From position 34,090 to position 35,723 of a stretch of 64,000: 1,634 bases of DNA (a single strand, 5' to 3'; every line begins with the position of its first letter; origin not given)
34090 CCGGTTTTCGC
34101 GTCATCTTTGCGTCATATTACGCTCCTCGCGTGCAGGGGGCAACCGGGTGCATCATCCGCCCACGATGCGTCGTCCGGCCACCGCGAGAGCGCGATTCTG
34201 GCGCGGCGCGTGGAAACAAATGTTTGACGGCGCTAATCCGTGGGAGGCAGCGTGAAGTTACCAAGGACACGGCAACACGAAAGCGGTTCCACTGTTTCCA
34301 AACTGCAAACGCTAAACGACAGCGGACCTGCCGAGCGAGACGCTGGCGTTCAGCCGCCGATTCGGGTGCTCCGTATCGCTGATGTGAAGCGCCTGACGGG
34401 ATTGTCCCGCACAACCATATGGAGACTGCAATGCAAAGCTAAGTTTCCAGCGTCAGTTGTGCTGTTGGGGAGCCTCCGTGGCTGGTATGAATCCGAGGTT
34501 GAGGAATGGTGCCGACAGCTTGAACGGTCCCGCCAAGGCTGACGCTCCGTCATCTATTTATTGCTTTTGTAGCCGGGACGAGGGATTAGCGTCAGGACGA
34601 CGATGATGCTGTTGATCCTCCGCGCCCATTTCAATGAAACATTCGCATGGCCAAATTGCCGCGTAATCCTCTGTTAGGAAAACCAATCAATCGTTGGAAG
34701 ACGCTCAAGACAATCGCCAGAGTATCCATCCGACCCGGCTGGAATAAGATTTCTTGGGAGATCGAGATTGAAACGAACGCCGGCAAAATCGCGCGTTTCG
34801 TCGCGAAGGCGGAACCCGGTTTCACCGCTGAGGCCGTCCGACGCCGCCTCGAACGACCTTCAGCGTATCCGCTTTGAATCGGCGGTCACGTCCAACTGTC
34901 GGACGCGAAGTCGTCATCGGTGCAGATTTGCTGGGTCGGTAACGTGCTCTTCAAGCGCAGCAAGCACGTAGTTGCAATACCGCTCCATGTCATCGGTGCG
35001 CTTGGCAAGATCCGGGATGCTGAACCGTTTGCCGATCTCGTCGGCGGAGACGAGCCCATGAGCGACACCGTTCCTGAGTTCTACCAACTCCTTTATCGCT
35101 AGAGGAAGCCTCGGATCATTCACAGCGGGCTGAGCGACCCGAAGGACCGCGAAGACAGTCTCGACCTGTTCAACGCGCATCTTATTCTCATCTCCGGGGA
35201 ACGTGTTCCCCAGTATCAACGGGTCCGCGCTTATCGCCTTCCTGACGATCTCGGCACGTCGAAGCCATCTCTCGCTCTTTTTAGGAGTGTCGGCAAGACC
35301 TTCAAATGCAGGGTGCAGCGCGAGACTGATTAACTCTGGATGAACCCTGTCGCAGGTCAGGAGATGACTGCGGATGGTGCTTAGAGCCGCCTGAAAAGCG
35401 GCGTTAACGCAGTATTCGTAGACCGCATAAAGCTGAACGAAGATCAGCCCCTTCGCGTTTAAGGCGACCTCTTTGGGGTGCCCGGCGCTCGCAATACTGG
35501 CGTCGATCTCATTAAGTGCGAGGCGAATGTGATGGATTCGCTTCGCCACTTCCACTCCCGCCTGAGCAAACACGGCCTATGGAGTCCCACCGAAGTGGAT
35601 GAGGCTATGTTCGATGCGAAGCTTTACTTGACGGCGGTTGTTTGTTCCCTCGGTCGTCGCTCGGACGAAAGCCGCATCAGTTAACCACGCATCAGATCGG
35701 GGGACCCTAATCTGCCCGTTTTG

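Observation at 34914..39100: Five-gene single-strand defence operon: MTase, REase, degenerate REase paralog, DUF262, HEPN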

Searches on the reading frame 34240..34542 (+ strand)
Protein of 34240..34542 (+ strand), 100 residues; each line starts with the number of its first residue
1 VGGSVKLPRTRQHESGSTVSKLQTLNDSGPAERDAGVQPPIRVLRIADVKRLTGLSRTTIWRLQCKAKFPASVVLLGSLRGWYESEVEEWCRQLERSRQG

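Call 41: search_protein_families(library=pfam, proteins=[window:34240-34542:+], max_evalue=0.01)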
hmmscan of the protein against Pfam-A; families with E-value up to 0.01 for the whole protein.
window:34240-34542:+ (100 aa): 2 families
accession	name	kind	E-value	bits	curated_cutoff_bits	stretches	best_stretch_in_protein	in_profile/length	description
PF05930.18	Phage_AlpA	-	9.3e-13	48.3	21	1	42-90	2-50/51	Prophage CP4-57 regulatory protein (AlpA)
PF12728.13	HTH_17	-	0.0042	17.7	27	1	44-90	2-46/51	Helix-turn-helix domain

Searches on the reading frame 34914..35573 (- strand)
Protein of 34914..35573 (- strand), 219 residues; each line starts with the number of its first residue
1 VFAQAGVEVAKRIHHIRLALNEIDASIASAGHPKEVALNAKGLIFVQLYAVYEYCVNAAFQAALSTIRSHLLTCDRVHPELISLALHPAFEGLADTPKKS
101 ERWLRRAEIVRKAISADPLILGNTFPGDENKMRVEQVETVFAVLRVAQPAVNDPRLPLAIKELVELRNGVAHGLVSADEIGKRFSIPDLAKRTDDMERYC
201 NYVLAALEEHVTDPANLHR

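Call 3: search_protein_families(library=pfam, proteins=[window:34914-35573:-], max_evalue=0.1)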
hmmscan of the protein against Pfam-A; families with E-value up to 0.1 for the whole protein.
window:34914-35573:- (219 aa): 2 families
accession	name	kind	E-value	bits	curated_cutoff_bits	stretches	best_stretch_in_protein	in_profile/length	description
PF18737.6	HEPN_MAE_28990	-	1.1e-07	32.7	26.8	1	40-210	39-205/211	MAE_28990/MAE_18760-like HEPN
PF18735.6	HEPN_RiboL-PSP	-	3.6e-06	27.5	28.4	1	21-203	15-178/191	RiboL-PSP-HEPN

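Call 4: search_protein_families(library=padloc, proteins=[window:34914-35573:-], max_evalue=0.1)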
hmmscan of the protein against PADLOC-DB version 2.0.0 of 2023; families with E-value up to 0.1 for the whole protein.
window:34914-35573:- (219 aa): 0 families

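Call 6: search_protein_families(library=ncbifam, proteins=[window:34914-35573:-], max_evalue=0.1)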
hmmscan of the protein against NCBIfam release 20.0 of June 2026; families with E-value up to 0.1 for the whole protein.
window:34914-35573:- (219 aa): 0 families

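Call 7: search_protein_families(library=padloc, proteins=[window:34914-35573:-], max_evalue=10)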
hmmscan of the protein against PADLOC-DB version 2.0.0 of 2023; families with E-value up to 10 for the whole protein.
window:34914-35573:- (219 aa): 0 families

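Call 30: find_homologous_proteins(query=window:34914-35570:-)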
Query window:34914-35570:- (218 aa): 3 proteins with E <= 0.001 among 631 candidates.
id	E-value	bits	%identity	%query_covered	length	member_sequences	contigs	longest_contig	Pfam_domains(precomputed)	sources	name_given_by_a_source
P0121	2.0e-133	460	100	97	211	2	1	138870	PF18735.7,PF18737.7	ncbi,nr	ncbi:MAG TPA: MAE_28990/MAE_18760 family HEPN-like nuclease [Vicinamibacterales bacterium]|nr:MAE_28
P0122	4.5e-36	143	40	99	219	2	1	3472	PF18735.7,PF18737.7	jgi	-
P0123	7.6e-35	139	41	96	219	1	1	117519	PF18735.7,PF18737.7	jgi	jgi:hypothetical protein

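Call 31: find_encoding_contigs(protein=P0123, flank=8000, max_places=3)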
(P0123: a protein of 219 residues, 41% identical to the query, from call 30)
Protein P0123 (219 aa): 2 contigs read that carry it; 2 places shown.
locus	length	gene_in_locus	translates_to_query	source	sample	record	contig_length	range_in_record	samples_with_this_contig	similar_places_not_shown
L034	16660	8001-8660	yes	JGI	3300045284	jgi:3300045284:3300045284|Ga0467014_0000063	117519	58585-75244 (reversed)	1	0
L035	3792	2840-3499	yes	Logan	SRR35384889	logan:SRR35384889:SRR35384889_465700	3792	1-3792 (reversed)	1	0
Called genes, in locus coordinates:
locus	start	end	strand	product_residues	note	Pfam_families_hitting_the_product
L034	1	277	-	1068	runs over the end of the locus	PF00270:DEAD, PF00271:Helicase_C, PF22982:WHD_HRQ1, PF09369:MZB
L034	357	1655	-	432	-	PF00149:Metallophos, PF13473:Cupredoxin_1, PF00127:Copper-bind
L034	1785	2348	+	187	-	PF04542:Sigma70_r2, PF08281:Sigma70_r4_2, PF04545:Sigma70_r4, PF25787:HTH_SB (weak)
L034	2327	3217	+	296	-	PF13490:zf-HC2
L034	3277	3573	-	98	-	PF05016:ParE_toxin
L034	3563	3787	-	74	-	PF09720:Unstab_antitox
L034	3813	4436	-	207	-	PF03703:bPH_2, PF09851:SHOCT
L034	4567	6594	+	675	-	-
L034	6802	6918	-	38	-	-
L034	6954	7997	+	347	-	PF03235:GmrSD_N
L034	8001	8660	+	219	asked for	PF18737:HEPN_MAE_28990, PF18735:HEPN_RiboL-PSP (faint)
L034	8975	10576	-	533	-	-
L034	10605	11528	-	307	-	-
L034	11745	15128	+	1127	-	-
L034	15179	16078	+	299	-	PF00756:Esterase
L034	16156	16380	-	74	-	PF11848:DUF3368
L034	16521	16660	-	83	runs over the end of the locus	PF03683:UPF0175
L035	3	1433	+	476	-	?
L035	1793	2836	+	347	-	PF03235:GmrSD_N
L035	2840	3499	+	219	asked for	PF18737:HEPN_MAE_28990, PF18735:HEPN_RiboL-PSP (faint)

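Call 32: find_encoding_contigs(protein=P0122, flank=8000, max_places=3)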
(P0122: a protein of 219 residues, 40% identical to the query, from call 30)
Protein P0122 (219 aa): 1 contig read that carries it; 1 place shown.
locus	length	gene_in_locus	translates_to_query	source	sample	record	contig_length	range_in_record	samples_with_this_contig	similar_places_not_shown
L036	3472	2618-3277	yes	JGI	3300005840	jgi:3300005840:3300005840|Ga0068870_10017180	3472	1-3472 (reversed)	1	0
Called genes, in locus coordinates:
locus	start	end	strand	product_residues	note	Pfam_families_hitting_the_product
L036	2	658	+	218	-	?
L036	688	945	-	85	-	-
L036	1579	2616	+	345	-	PF03235:GmrSD_N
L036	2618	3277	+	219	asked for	PF18737:HEPN_MAE_28990, PF18735:HEPN_RiboL-PSP (faint)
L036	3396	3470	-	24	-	?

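Call 55: find_related_loci(query=A3, collection=metagenome_contigs, flank=8000)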
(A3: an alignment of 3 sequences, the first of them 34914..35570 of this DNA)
Query A3 (218 aa) in metagenome_contigs; peptide patterns used: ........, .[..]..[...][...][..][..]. (x = any residue, [..] = any of these).
143 stretches matched a pattern; 7 encode a relative of the query (tblastn E <= 1e-3); 7 distinct loci.
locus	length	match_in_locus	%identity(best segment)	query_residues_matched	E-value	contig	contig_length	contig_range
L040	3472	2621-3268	40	1-216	1e-43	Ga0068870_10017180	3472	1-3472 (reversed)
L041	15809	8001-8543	38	38-218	2e-40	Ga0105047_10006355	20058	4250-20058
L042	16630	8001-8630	38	7-216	8e-39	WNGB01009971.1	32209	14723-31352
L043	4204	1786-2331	38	35-216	5e-38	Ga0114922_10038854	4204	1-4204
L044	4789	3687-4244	38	24-209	8e-35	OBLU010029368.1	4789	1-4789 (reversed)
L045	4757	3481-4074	31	21-218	1e-22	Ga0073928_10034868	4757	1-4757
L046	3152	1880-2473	31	21-218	1e-22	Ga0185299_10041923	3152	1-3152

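Call 60: search_protein_families(library=pfam, proteins=[L041:61-5175:+, L041:5219-6256:-, L041:8732-9589:+, L041:10196-12862:+, L042:3367-4941:+, L042:4700-5875:+, L042:5784-6695:+, L042:8901-10862:+, L042:10983-12800:+, L042:8835-9944:-], max_evalue=0.001)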
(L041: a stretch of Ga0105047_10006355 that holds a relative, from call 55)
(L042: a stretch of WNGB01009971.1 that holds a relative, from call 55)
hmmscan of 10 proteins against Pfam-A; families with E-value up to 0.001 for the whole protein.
L041:61-5175:+ (1704 aa): 3 families
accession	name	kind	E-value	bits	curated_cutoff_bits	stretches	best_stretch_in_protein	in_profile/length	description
PF01019.26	G_glu_transpept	-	5e-155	517.6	27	1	1192-1696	2-510/512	Gamma-glutamyltranspeptidase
PF06283.17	ThuA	-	2.3e-24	87.3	33.4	1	927-1106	25-209/209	Trehalose utilisation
PF23500.1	DUF7133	-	2.6e-07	30.8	27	1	77-184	57-154/385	Domain of unknown function (DUF7133)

L041:5219-6256:- (345 aa): 2 families
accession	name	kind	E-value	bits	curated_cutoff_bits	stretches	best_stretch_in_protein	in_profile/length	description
PF03400.19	DDE_Tnp_IS1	-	7.6e-05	23.5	24.1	0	257-292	86-121/131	IS1 transposase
PF13610.12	DDE_Tnp_IS240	-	0.00072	20.1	27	0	133-176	17-59/139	DDE domain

L041:8732-9589:+ (285 aa): 1 family
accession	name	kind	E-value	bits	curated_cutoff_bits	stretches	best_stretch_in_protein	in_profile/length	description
PF01261.30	AP_endonuc_2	-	4.6e-53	180.9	31.1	1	19-264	2-232/249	Xylose isomerase-like TIM barrel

L041:10196-12862:+ (888 aa): 3 families
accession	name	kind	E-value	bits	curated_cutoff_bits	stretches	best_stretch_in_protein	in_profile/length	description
PF17831.6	PDH_E1_M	-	8.2e-95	316.9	23.2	1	486-698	17-229/229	Pyruvate dehydrogenase E1 component middle domain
PF00456.26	Transketolase_N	-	5e-16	59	22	2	83-295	2-216/334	Transketolase, thiamine diphosphate binding domain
PF22613.1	Transketolase_C_1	-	2.6e-15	57.1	27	1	711-846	1-113/113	Transketolase-like TK C-terminal domain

L042:3367-4941:+ (524 aa): 0 families

L042:4700-5875:+ (391 aa): 0 families

L042:5784-6695:+ (303 aa): 0 families

L042:8901-10862:+ (653 aa): 0 families

L042:10983-12800:+ (605 aa): 0 families

L042:8835-9944:- (369 aa): 0 families

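Call 77: search_protein_families(library=pfam, proteins=[L035:3-1430:+, L036:2-655:+, L043:2971-4065:+, L044:163-1074:+, L044:938-1753:+, L045:3-1199:+, L045:1133-2230:+, L045:1198-2265:+, L045:4074-4757:+, L045:4030-4755:-], max_evalue=0.001)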
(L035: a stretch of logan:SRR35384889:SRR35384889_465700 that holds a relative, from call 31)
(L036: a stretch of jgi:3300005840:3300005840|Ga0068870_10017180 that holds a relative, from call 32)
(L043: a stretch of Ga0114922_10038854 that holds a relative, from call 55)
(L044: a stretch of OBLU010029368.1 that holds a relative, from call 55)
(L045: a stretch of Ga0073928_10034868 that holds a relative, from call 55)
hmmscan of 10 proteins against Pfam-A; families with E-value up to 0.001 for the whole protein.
L035:3-1430:+ (476 aa): 1 family
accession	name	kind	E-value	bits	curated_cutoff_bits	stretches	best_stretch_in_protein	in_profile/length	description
PF16158.11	N_BRCA1_IG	-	1.9e-05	25.6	28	1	175-286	7-108/108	Ig-like domain from next to BRCA1 gene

L036:2-655:+ (218 aa): 0 families

L043:2971-4065:+ (365 aa): 1 family
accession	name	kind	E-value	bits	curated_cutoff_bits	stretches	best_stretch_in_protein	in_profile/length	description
PF04055.27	Radical_SAM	-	6.1e-20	72.5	29.5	1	148-287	14-158/166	Radical SAM superfamily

L044:163-1074:+ (304 aa): 1 family
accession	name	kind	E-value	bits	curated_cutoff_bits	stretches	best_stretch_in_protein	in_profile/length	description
PF05014.21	Nuc_deoxyrib_tr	-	7.1e-07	29.8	28.8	1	206-265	40-100/117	Nucleoside 2-deoxyribosyltransferase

L044:938-1753:+ (272 aa): 1 family
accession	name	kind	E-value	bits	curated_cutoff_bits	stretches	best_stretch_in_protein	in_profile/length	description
PF11185.13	DUF2971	-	9.5e-07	30.5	22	1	130-147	1-18/89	Protein of unknown function (DUF2971)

L045:3-1199:+ (399 aa): 1 family
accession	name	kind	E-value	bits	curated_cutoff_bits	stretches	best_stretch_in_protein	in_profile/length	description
PF02515.22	CoA_transf_3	-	6.1e-118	394.5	23.3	1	10-375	1-366/366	CoA-transferase family III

L045:1133-2230:+ (366 aa): 1 family
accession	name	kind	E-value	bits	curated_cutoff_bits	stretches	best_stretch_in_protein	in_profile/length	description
PF00296.26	Bac_luciferase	-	2.6e-66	224.6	27.9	1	37-339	1-310/314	Luciferase-like monooxygenase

L045:1198-2265:+ (356 aa): 0 families

L045:4074-4757:+ (228 aa): 0 families

L045:4030-4755:- (242 aa): 0 families

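Call 79: search_protein_families(library=padloc, proteins=[L034:8001-8660:+], max_evalue=0.01)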
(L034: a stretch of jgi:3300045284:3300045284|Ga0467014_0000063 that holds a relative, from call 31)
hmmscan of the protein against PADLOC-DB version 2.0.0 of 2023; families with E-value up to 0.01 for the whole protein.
L034:8001-8660:+ (219 aa): 0 families

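Call 96: search_protein_families(library=padloc, proteins=[L034:6954-7997:+], max_evalue=1e-10)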
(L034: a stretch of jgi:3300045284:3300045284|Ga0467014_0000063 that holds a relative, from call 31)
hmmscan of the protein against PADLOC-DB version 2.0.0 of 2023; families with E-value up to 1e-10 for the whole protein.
L034:6954-7997:+ (347 aa): 2 families
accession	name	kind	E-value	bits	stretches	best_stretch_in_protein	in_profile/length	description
PDLC03877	NsnA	-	1.1e-60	204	1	12-342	42-380/385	-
PDLC04027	PD-T4-2_A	-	8e-44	148.2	1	25-307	42-322/363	-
